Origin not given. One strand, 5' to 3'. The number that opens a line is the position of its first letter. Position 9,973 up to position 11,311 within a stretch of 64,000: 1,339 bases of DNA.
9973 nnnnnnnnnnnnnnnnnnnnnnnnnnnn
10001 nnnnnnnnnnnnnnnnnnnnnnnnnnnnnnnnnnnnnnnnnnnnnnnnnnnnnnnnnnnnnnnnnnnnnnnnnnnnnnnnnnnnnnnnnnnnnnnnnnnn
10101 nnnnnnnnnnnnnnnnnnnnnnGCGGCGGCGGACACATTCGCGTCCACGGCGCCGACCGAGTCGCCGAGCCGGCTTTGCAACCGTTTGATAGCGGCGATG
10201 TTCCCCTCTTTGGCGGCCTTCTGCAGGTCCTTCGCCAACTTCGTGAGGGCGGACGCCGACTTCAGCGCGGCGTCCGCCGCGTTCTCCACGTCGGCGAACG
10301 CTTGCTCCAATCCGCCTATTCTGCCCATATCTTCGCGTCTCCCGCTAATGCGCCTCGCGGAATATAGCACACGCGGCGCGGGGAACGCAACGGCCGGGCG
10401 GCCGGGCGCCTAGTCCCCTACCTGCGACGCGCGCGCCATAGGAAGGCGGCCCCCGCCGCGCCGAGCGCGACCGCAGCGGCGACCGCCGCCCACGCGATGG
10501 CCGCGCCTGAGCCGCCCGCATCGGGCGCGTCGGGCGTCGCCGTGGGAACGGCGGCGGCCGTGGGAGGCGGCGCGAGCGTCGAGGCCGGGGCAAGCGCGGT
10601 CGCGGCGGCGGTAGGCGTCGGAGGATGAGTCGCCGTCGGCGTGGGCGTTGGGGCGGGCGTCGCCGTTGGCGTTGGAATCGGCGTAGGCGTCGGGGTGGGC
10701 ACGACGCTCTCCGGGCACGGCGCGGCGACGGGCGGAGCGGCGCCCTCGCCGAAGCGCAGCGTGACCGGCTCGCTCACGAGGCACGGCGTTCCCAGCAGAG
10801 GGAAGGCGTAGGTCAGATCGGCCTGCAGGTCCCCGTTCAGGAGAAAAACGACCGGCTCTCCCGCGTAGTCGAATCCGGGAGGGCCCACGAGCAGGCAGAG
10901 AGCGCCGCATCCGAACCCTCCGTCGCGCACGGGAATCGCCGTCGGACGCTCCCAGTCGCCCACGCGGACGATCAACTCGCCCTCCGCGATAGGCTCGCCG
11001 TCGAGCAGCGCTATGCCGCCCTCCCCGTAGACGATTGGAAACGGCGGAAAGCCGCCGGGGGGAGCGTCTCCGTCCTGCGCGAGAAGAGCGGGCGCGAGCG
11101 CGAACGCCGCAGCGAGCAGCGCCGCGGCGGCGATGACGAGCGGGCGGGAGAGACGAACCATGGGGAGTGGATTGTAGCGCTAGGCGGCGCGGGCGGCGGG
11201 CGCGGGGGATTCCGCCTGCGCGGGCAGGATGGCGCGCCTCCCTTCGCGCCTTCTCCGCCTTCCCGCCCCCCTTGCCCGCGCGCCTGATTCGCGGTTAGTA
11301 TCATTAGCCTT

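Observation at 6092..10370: Fused nuclease-like/methyltransferase/TRD gene bracketed by two truncated gene fragments; possible replacement of the core of an SNF2 helicase gene or decay of a defence island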

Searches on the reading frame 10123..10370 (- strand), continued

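Call 64: find_homologous_proteins(query=L090:301-1110:+, max_evalue=0.001)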
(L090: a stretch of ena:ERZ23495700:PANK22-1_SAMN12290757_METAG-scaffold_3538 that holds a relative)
Query L090:301-1110:+ (269 aa): 891 proteins with E <= 0.001 among 8000 candidates; the best 120 are listed.
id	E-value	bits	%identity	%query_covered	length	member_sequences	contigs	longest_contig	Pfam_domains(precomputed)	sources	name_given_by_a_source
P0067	2.4e-165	566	100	100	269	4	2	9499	-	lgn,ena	-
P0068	5.0e-135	467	84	100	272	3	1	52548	-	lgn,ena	-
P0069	5.5e-133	460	82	100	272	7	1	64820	-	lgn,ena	-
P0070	1.1e-132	459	81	100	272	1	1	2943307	-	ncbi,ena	-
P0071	4.0e-131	454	81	100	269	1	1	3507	-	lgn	-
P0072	3.0e-128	444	79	100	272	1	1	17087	-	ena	-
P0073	2.7e-127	441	79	100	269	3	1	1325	-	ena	-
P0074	6.6e-124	430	78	100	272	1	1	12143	-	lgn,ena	-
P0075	1.3e-122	426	78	100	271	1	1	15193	-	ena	-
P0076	7.0e-121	420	74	100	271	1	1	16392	-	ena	-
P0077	3.6e-120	418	75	100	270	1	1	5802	-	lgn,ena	-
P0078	5.6e-120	417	75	100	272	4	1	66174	-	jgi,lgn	-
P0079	8.9e-120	417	76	100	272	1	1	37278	-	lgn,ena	-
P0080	1.3e-118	413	74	100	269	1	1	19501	-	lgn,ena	-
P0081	3.1e-117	408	74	100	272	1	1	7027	-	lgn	-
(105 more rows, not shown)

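Call 65: find_encoding_contigs(protein=P0070, flank=10000, max_places=3)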
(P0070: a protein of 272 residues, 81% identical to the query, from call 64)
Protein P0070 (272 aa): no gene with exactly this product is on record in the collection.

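Call 68: find_homologous_proteins(query=L090:3387-5330:+, max_evalue=1e-50)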
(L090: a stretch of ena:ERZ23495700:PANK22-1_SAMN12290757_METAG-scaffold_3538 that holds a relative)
Query L090:3387-5330:+ (647 aa): 4935 proteins with E <= 1e-50 among 8000 candidates; the best 120 are listed.
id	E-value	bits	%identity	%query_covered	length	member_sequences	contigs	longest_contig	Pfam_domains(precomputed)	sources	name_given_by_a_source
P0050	0.0e+0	1394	97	100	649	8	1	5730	PF00270.36,PF00176.30,PF00271.38,PF04851.22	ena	-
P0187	0.0e+0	1298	90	100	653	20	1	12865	PF00270.36,PF00176.30,PF00271.38,PF04851.22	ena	-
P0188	0.0e+0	1104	81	97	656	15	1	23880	PF00270.36,PF00176.30,PF00271.38,PF04851.22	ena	-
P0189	1.1e-261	888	65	97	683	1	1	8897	PF00270.36,PF00176.30,PF00271.38,PF04851.22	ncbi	-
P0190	1.3e-261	888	64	98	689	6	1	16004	PF00270.36,PF00176.30,PF00271.38,PF04851.22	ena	-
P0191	2.3e-261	887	65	98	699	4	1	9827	PF00270.36,PF00176.30,PF00271.38,PF04851.22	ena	-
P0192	9.7e-260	881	64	99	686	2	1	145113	PF00270.36,PF00176.30,PF00271.38,PF04851.22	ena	-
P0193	1.1e-259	881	64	97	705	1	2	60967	PF00270.36,PF00176.30,PF00271.38,PF04851.22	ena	-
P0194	2.2e-259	880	64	99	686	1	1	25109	PF00270.36,PF00176.30,PF00271.38,PF04851.22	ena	-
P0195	4.3e-259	879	64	98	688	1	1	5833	PF00270.36,PF00176.30,PF00271.38,PF04851.22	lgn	-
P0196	4.3e-258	876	63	99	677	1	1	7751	PF00270.36,PF00176.30,PF00271.38,PF04851.22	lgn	-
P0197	8.3e-258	875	62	99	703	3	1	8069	PF00270.36,PF00176.30,PF00271.38,PF04851.22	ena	-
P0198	8.5e-258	875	62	98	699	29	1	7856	PF00270.36,PF00176.30,PF00271.38,PF04851.22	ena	-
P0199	1.2e-257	875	62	98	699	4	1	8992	PF00270.36,PF00176.30,PF00271.38,PF04851.22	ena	-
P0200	1.2e-257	874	63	98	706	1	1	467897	PF00270.36,PF00176.30,PF00271.38,PF04851.22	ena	-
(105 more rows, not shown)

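Call 69: list_cluster_members(proteins=[P0187, P0188, P0070, P0069])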
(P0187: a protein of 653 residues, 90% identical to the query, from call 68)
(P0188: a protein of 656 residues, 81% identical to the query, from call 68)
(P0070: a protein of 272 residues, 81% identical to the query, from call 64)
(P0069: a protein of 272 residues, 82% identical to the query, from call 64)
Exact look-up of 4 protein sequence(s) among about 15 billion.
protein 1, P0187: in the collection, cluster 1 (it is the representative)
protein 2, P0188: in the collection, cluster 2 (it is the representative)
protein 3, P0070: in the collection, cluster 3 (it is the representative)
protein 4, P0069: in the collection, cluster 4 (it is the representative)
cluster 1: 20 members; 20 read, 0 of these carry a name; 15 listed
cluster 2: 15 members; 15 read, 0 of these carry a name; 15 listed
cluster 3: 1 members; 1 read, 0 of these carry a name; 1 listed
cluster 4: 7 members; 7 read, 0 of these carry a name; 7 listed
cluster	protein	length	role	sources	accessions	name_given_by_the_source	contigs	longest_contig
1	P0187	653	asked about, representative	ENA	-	-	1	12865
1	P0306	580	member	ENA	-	-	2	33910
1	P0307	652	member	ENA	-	-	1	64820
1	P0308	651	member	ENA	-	-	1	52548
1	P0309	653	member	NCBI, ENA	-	-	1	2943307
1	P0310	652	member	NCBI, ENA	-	-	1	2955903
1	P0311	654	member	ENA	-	-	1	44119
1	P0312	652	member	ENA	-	-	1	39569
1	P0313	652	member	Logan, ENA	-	-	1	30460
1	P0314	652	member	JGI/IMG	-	-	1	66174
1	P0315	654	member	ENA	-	-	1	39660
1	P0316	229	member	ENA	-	-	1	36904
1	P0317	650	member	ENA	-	-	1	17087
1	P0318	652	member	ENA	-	-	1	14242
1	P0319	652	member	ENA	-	-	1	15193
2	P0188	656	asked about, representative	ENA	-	-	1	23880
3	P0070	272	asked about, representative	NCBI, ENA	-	-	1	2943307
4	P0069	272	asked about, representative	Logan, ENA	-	-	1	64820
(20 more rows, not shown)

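Call 80: predict_structure(alignment_id=A1)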
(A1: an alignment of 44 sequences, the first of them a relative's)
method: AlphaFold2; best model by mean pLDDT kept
length: 272 residues; sequences in the alignment: 44
mean_pLDDT: 81.7   pTM: 0.66
mean pLDDT of the five models: 81.7, 81.5, 81.4, 66.5, 52.4
residues with pLDDT >= 90: 102; 70-90: 121; 50-70: 31; < 50: 18
segments of 3 or more residues with pLDDT < 50: 1-3, 178-183, 239-244
pLDDT, mean of each block of 10 residues (from residue 1): 68 94 96 97 97 96 93 91 90 89 81 83 88 91 85 83 88 60 62 84 62 82 83 69 54 69 80 50
secondary structure, 60 per line:
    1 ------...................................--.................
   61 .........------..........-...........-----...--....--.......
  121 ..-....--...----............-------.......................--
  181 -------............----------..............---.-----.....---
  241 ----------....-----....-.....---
elements in order: H7-41 H44-69 H76-85 H87-97 E103-105 E108-111 E114-119 E124-127 E130-132 H137-148 H156-178 E188-190 H191-199 H210-223 E233-237 E251-254 E260-263 E265-269

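Call 82: fold_search(model_id=the predicted structure, library=pdb)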
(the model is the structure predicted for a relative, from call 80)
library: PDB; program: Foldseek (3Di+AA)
matches with E <= 10: 68; with E <= 0.001: 0
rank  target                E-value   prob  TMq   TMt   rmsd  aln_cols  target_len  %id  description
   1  5nwk_A                1.2e+00  0.15  0.20  0.22  22.4       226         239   12  14-3-3c in complex with CPP and fusicoccin (released 2017-11-22)
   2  5nwi_A                2.4e+00  0.07  0.16  0.18  23.2       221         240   14  14-3-3c in complex with CPP (released 2017-11-22)
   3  8tn1_A                2.6e+00  0.75  0.24  0.42   8.7        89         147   19  De novo designed protein binds poly ADP ribose polymerase inhibitors (PARPi) - apo (released 2024-04-24)
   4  3e6y_A                3.2e+00  0.08  0.18  0.21  22.6       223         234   14  Structure of 14-3-3 in complex with the differentiation-inducing agent Cotylenin A (released 2009-03-10)
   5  9cfs_A                4.0e+00  0.91  0.23  0.71   1.2        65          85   20  Structure of a 150% lengthened variant of the E. coli ROP protein (released 2025-07-02)
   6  2azo_B                4.8e+00  0.04  0.10  0.11   7.4        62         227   13  DNA MISMATCH REPAIR PROTEIN MUTH FROM E. COLI (released 1998-05-20)
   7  7k58_L                4.8e+00  0.03  0.09  0.21  13.5        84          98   13  Structure of outer-arm dyneins bound to microtubule with microtubule binding state 1(MTBS-1) (released 2021-09-29)
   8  2fwv                  4.8e+00  0.02  0.06  0.08  11.0        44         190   23  Crystal Structure of Rv0813 (released 2006-08-03)
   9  2aoq_A                4.8e+00  0.02  0.10  0.12   8.7        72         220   12  Crystal structure of MutH-unmethylated DNA complex (released 2005-10-11)
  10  3l82_A                5.1e+00  0.14  0.12  0.17  20.2        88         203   17  X-ray Crystal structure of TRF1 and Fbx4 complex (released 2010-03-09)
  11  2w3p_B                5.1e+00  0.11  0.09  0.05   2.6        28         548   14  BoxC crystal structure (released 2009-04-14)
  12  8d06_B                5.7e+00  0.72  0.21  0.82   1.2        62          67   16  Hallucinated C3 protein assembly HALC3_104 (released 2022-09-28)
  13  2w3p_A                5.7e+00  0.10  0.09  0.05   2.6        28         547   14  BoxC crystal structure (released 2009-04-14)
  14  6vxm_A                5.7e+00  0.01  0.10  0.10  18.9       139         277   12  Cryo-EM structure of Arabidopsis thaliana MSL1 (released 2020-08-05)
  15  9f6d_A                6.0e+00  0.38  0.19  0.05   3.5        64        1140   19  Human DNA polymerase epsilon bound to DNA and PCNA (open conformation) (released 2024-08-07)
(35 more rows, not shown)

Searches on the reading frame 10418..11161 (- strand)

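Call 10: search_protein_families(library=pfam, proteins=[window:10418-11161:-], max_evalue=0.001)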
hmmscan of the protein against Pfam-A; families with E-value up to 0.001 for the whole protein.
window:10418-11161:- (247 aa): 0 families

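Call 17: search_protein_families(library=padloc, proteins=[window:10418-11161:-], max_evalue=0.01)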
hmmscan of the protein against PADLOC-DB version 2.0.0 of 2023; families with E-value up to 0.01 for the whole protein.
window:10418-11161:- (247 aa): 0 families

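Call 43: search_protein_families(library=ncbifam, proteins=[L090:301-1110:+, L090:1110-2066:+, L090:2078-3367:+, L090:3387-5330:+, window:10418-11161:-], max_evalue=0.001)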
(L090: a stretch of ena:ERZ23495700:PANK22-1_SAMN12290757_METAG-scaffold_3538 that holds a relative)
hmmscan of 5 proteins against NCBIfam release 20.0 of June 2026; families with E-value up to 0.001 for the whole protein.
L090:301-1110:+ (269 aa): 0 families

L090:1110-2066:+ (318 aa): 0 families

L090:2078-3367:+ (429 aa): 1 family
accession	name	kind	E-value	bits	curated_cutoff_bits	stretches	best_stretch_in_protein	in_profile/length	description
NF033438.1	BREX_BrxD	equivalog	1.8e-12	47.1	350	2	15-116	6-103/423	BREX system ATP-binding protein BrxD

L090:3387-5330:+ (647 aa): 13 families
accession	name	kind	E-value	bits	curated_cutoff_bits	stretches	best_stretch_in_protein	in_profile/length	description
NF053675.1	pilus_reg_Snf2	equivalog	2.6e-78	264.2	1100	1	224-623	607-1011/1029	pilus expression-regulating Snf2 family helicase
NF058637.1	helic_SCO1167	equivalog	1.9e-77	261.2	1200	1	203-623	467-913/932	SCO1167/SCO6262 family helicase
NF041790.1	anti-phage_ZorD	equivalog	7.6e-46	156.6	1500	3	389-592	812-1032/1035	type I Zorya anti-phage system protein ZorD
NF041062.1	DpdE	equivalog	1.9e-19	69.1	500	2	205-372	153-314/1048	protein DpdE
NF038317.1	DISARM_DrmD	equivalog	1.9e-17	62.9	610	2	206-270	108-174/1021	DISARM system SNF2-like helicase DrmD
NF038318.1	DISARM_DrmD_b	equivalog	2.5e-17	62.3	950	2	208-372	32-207/868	DISARM system SNF2-like helicase DrmD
NF042964.1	phospholipD_antiphage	equivalog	7.1e-16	57.7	1100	2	220-278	249-306/895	phospholipase D-like domain-containing anti-phage protein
NF003426.0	PRK04914.1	equivalog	3e-07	29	576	1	221-336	171-291/959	RNA polymerase-associated protein RapA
NF045503.1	repair_heli_XPB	equivalog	2.1e-05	23.3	610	1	484-561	415-484/548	DNA repair helicase XPB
NF053711.1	RNA_heli_RhlE1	exception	2.6e-05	23.2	750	1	488-589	245-337/434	RNA helicase RhlE1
NF053631.1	RNA_helic_CshA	equivalog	0.00012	21.1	646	1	485-589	235-330/434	degradosome RNA helicase CshA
NF003390.0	PRK04537.1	equivalog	0.00019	20.6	732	1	485-590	255-351/572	ATP-dependent RNA helicase RhlB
NF008744.0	PRK11776.1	equivalog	0.00089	17.9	524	0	482-590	237-336/460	ATP-dependent RNA helicase DbpA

window:10418-11161:- (247 aa): 0 families

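Call 61: search_protein_families(library=pfam, proteins=[L089:2208-2564:+], max_evalue=0.001)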
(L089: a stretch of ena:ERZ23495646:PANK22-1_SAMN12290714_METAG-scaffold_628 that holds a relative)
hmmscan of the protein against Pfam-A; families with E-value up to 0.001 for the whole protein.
L089:2208-2564:+ (118 aa): 1 family
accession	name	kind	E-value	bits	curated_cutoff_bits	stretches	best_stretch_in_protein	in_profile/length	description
PF01541.30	GIY-YIG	-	5.3e-07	30.3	22.6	1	31-106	3-74/78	GIY-YIG catalytic domain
